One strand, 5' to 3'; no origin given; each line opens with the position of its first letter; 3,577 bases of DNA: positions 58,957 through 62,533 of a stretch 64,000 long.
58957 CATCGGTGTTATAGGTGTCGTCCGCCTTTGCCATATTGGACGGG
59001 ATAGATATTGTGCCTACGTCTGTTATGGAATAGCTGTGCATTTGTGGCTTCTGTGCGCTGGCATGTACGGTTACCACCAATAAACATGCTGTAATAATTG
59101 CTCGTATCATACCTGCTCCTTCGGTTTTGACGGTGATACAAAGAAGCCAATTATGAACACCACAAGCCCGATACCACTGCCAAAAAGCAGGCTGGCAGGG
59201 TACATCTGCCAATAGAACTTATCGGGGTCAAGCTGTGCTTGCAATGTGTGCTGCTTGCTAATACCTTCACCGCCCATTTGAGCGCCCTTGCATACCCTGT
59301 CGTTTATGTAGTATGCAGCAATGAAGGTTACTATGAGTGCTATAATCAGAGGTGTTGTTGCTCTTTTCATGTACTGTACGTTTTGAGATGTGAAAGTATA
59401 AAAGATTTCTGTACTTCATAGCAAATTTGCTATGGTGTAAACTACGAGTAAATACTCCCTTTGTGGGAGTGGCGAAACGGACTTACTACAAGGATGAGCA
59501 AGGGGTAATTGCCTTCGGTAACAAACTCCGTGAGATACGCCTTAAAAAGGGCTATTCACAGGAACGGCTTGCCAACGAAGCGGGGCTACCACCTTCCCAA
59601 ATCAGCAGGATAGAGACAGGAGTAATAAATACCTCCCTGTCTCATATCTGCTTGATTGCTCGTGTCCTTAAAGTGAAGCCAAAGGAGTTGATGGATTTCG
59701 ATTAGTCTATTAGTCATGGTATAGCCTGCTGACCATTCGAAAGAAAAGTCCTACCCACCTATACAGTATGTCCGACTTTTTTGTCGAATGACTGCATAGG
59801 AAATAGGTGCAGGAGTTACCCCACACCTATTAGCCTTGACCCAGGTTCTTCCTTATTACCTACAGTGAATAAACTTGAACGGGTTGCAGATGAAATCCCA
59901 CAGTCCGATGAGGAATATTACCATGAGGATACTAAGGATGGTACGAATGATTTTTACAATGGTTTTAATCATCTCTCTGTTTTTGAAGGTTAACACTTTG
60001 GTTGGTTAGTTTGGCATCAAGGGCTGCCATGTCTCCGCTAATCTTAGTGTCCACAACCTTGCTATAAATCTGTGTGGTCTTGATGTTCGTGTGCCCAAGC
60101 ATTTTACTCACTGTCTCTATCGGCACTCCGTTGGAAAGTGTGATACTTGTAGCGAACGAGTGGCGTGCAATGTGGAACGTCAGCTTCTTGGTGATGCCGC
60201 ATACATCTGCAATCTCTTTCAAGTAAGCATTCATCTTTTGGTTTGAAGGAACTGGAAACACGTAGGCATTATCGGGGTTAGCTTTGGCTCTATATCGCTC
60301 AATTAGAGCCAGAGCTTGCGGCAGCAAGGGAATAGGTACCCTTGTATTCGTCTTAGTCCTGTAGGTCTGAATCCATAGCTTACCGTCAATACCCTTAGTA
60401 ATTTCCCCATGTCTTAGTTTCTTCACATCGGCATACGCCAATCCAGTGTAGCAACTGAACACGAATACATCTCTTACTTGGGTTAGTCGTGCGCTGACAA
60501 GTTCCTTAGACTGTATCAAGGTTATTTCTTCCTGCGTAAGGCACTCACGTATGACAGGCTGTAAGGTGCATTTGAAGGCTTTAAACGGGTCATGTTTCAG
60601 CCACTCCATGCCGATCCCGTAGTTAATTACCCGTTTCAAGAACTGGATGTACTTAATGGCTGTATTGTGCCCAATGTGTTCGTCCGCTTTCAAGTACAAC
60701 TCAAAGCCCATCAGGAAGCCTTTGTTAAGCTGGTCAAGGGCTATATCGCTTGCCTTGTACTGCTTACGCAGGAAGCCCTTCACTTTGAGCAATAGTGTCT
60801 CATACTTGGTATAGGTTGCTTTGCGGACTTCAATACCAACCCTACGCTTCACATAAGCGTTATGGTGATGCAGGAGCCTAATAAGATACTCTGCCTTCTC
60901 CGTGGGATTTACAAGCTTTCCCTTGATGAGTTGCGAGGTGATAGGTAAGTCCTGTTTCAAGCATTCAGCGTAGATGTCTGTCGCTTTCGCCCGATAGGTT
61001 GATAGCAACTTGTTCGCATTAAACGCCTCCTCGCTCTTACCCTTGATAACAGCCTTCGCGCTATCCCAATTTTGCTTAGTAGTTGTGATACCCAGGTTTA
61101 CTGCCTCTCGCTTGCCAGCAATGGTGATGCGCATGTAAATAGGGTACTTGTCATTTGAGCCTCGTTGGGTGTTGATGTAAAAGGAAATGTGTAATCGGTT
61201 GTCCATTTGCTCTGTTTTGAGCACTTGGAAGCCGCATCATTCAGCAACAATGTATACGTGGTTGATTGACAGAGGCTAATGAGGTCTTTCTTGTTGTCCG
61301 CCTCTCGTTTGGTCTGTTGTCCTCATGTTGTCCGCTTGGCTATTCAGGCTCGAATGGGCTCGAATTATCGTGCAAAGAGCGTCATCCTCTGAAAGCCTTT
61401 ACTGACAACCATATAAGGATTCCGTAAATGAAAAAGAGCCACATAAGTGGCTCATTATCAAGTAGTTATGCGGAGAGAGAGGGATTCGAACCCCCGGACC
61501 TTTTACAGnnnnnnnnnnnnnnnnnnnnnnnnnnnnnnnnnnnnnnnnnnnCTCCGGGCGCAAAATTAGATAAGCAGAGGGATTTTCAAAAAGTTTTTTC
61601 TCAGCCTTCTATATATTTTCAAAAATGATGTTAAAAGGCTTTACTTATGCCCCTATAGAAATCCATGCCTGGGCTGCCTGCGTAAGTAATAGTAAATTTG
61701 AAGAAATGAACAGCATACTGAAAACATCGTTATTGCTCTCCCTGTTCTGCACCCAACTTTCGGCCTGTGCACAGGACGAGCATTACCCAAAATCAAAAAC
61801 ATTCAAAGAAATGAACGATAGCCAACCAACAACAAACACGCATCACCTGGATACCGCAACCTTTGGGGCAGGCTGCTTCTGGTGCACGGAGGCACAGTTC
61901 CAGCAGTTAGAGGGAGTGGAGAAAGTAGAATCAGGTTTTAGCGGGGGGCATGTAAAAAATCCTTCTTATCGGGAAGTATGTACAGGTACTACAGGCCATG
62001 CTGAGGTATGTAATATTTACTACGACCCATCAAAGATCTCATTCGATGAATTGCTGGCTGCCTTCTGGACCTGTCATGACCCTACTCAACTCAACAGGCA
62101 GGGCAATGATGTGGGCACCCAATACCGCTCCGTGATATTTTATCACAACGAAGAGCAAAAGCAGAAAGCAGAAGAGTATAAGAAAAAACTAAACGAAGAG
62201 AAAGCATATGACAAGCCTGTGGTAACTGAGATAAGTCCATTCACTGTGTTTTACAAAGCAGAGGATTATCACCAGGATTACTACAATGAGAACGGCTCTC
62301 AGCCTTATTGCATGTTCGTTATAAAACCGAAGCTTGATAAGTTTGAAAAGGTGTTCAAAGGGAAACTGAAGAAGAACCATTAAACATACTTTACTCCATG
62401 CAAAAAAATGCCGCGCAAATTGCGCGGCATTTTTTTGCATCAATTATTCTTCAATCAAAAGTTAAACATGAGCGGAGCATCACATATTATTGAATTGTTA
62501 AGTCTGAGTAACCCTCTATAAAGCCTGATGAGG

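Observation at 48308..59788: Five copies of an exactly 53-bp imperfect-palindrome element cut the island into gene modules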

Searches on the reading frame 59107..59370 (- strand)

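Call 9: search_protein_families(library=pfam, proteins=[window:59107-59370:-], max_evalue=0.01)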
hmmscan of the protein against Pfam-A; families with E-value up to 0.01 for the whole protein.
window:59107-59370:- (87 aa): 2 families
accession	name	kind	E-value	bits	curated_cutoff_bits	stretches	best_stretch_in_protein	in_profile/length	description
PF19762.4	DUF6249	-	0.0045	17.4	33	1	8-74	12-74/104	Domain of unknown function (DUF6249)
PF02687.27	FtsX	-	0.0094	16.4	25.5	0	8-79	59-111/120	FtsX-like permease C-terminal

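Call 100: search_protein_families(library=padloc, proteins=[window:59107-59370:-], max_evalue=0.001)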
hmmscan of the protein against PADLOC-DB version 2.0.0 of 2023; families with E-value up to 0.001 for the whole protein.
window:59107-59370:- (87 aa): 0 families

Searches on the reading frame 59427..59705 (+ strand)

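Call 9: search_protein_families(library=pfam, proteins=[window:59427-59705:+], max_evalue=0.01)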
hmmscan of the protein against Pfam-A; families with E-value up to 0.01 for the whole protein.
window:59427-59705:+ (92 aa): 5 families
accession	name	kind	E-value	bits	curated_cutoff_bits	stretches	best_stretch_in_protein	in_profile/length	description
PF01381.28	HTH_3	-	1.2e-15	57.7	23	1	34-88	1-55/55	Helix-turn-helix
PF13560.12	HTH_31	-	1.8e-11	44.6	27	1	29-87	1-60/64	Helix-turn-helix domain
PF13443.12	HTH_26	-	1.3e-08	35.3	22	1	33-91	1-60/63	Cro/C1-type HTH DNA-binding domain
PF12844.13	HTH_19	-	6.2e-08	32.9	30.2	1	31-89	1-59/64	Helix-turn-helix domain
PF13413.12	HTH_25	-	0.00012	22.3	24.6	1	34-65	2-33/62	Helix-turn-helix domain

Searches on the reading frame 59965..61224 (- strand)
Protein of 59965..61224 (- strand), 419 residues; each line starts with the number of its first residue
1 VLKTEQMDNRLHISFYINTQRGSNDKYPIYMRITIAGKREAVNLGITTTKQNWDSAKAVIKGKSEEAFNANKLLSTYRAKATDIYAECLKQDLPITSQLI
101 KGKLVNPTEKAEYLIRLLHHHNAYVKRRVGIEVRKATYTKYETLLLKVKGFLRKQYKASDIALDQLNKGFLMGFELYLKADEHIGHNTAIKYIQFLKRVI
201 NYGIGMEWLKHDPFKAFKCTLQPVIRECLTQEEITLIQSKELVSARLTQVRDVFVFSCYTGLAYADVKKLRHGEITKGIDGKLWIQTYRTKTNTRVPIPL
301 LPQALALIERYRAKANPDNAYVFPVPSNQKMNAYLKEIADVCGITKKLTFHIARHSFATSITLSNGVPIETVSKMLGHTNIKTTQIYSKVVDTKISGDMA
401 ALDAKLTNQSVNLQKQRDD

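Call 9: search_protein_families(library=pfam, proteins=[window:59965-61224:-], max_evalue=0.01)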
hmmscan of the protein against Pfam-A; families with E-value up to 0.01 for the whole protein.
window:59965-61224:- (419 aa): 3 families
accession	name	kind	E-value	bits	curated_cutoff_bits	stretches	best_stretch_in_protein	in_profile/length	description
PF00589.27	Phage_integrase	-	3.1e-19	69.8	27.1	1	251-390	25-168/172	Phage integrase family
PF13102.12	Phage_int_SAM_5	-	3.5e-15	56.6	22.3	1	129-218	17-97/98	Phage integrase SAM-like domain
PF17293.8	Arm-DNA-bind_5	-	2.2e-12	47.7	22.6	1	15-101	1-87/87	Arm DNA-binding domain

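Call 12: find_encoding_contigs(protein=window:59965-61224:-, flank=10000, max_places=10)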
Protein window:59965-61224:- (419 aa): no gene with exactly this product is on record in the collection.

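Call 16: find_encoding_contigs(protein=window:59965-61206:-, flank=10000, max_places=10)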
Protein window:59965-61206:- (413 aa): no gene with exactly this product is on record in the collection.

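Call 25: find_homologous_proteins(query=window:59965-61206:-, max_evalue=1e-30)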
Query window:59965-61206:- (413 aa): 7992 proteins with E <= 1e-30 among 8000 candidates; the best 120 are listed.
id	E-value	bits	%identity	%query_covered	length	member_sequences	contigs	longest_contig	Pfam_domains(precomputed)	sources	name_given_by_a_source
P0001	9.7e-271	915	99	100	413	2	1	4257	PF17293.9,PF13102.13,PF00589.28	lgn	-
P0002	4.8e-247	837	90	99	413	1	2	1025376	PF17293.9,PF13102.13,PF00589.28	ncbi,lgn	-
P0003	1.1e-239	813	88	98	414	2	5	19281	PF17293.9,PF13102.13,PF00589.28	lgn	-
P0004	9.2e-212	721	80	97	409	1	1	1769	PF17293.9,PF13102.13,PF00589.28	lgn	-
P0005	2.2e-200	683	76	98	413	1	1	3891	PF17293.9,PF13102.13,PF00589.28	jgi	-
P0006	7.5e-200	682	77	97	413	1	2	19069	PF17293.9,PF13102.13,PF00589.28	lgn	-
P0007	1.5e-198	677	75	98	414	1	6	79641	PF17293.9,PF13102.13,PF00589.28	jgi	jgi:site-specific recombinase XerD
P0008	2.6e-198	677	76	98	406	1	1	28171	PF17293.9,PF13102.13,PF00589.28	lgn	-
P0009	4.9e-196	669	72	100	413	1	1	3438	PF17293.9,PF13102.13,PF00589.28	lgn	-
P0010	3.8e-195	666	73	100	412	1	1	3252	PF17293.9,PF13102.13,PF00589.28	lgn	-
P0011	3.8e-194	663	73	100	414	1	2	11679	PF17293.9,PF13102.13,PF00589.28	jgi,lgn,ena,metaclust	metaclust:\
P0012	2.2e-193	660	73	100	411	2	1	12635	PF17293.9,PF13102.13,PF00589.28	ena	-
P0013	2.8e-193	660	72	100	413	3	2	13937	PF17293.9,PF13102.13,PF00589.28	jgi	jgi:site-specific recombinase XerD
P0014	5.5e-193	659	73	98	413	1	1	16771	PF17293.9,PF13102.13,PF00589.28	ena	-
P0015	1.8e-192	657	73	97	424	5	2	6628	PF17293.9,PF13102.13,PF00589.28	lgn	-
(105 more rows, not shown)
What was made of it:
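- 59965..61206 (-): Tyrosine integrase (Arm-DNA-bind_5, SAM_5 and Phage_integrase domains). calls 9, 25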

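Call 26: find_encoding_contigs(protein=P0002, flank=10000, max_places=4)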
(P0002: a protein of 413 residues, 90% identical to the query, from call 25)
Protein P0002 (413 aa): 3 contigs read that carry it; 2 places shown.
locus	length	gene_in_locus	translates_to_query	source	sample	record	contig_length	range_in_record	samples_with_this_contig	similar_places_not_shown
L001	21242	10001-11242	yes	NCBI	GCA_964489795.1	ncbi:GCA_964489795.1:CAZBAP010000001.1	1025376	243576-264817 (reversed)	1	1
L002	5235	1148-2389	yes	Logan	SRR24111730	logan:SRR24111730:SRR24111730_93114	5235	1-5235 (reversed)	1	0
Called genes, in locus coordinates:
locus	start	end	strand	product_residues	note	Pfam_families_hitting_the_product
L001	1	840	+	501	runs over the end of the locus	-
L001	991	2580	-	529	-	PF18962:Por_Secre_tail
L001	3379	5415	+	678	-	PF00561:Abhydrolase_1 (faint), PF07676:PD40 (faint), PF26550:Tricorn_2nd (weak), PF26549:Tricorn_N (weak), PF20434:BD-FAE (faint), PF02129:Peptidase_S15 (weak), PF00326:Peptidase_S9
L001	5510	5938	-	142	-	-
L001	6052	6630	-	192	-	-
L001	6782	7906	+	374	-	PF00487:FA_desaturase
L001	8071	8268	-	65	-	PF00313:CSD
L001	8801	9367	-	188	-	PF01625:PMSR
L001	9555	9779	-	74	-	-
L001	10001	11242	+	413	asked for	PF17293:Arm-DNA-bind_5, PF13102:Phage_int_SAM_5, PF00589:Phage_integrase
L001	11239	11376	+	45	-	-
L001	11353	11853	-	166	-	PF18735:HEPN_RiboL-PSP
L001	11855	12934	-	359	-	PF03235:GmrSD_N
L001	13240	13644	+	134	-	-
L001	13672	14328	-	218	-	-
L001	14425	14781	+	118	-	-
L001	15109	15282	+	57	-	-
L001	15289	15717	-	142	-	-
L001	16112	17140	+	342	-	PF08240:ADH_N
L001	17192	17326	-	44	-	-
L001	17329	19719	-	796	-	PF01326:PPDK_N, PF00391:PEP-utilizers, PF02896:PEP-utilizers_C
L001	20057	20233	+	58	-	-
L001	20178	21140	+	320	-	PF09982:LpxR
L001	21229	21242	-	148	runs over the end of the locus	PF00011:HSP20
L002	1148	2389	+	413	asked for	PF17293:Arm-DNA-bind_5, PF13102:Phage_int_SAM_5, PF00589:Phage_integrase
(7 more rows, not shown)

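Call 27: find_encoding_contigs(protein=P0003, flank=10000, max_places=6)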
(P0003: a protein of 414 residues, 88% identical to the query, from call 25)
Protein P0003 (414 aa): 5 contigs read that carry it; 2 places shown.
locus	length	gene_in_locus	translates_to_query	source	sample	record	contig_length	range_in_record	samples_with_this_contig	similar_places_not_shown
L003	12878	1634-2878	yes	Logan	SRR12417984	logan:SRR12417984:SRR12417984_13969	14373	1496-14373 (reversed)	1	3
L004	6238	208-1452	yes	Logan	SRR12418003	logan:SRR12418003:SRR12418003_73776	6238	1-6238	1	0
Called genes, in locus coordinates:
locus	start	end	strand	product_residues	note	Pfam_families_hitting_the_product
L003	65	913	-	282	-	PF01610:DDE_Tnp_ISL3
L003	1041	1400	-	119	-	-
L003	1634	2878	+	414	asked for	PF17293:Arm-DNA-bind_5, PF13102:Phage_int_SAM_5, PF00589:Phage_integrase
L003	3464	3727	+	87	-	-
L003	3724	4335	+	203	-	-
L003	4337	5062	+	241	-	-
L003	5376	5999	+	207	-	-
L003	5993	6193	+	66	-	-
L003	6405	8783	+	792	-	PF04851:ResIII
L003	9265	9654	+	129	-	-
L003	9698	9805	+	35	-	-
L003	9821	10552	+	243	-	PF20720:nSTAND3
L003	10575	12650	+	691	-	-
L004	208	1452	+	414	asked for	PF17293:Arm-DNA-bind_5, PF13102:Phage_int_SAM_5, PF00589:Phage_integrase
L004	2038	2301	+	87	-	-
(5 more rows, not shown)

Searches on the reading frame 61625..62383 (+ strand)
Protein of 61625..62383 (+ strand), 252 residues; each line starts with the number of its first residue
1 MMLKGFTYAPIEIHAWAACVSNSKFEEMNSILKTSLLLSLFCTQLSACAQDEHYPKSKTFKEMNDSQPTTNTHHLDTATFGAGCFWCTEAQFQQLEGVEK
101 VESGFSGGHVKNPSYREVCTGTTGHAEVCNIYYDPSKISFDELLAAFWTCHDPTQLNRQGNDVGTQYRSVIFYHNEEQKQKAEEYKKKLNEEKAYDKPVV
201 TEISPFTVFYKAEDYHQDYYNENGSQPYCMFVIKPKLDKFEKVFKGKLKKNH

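Call 9: search_protein_families(library=pfam, proteins=[window:61625-62383:+], max_evalue=0.01)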
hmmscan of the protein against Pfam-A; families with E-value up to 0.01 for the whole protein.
window:61625-62383:+ (252 aa): 1 family
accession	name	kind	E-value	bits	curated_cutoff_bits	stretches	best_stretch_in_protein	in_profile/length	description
PF01625.27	PMSR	-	4.5e-68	228.8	23.7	1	77-229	1-152/153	Peptide methionine sulfoxide reductase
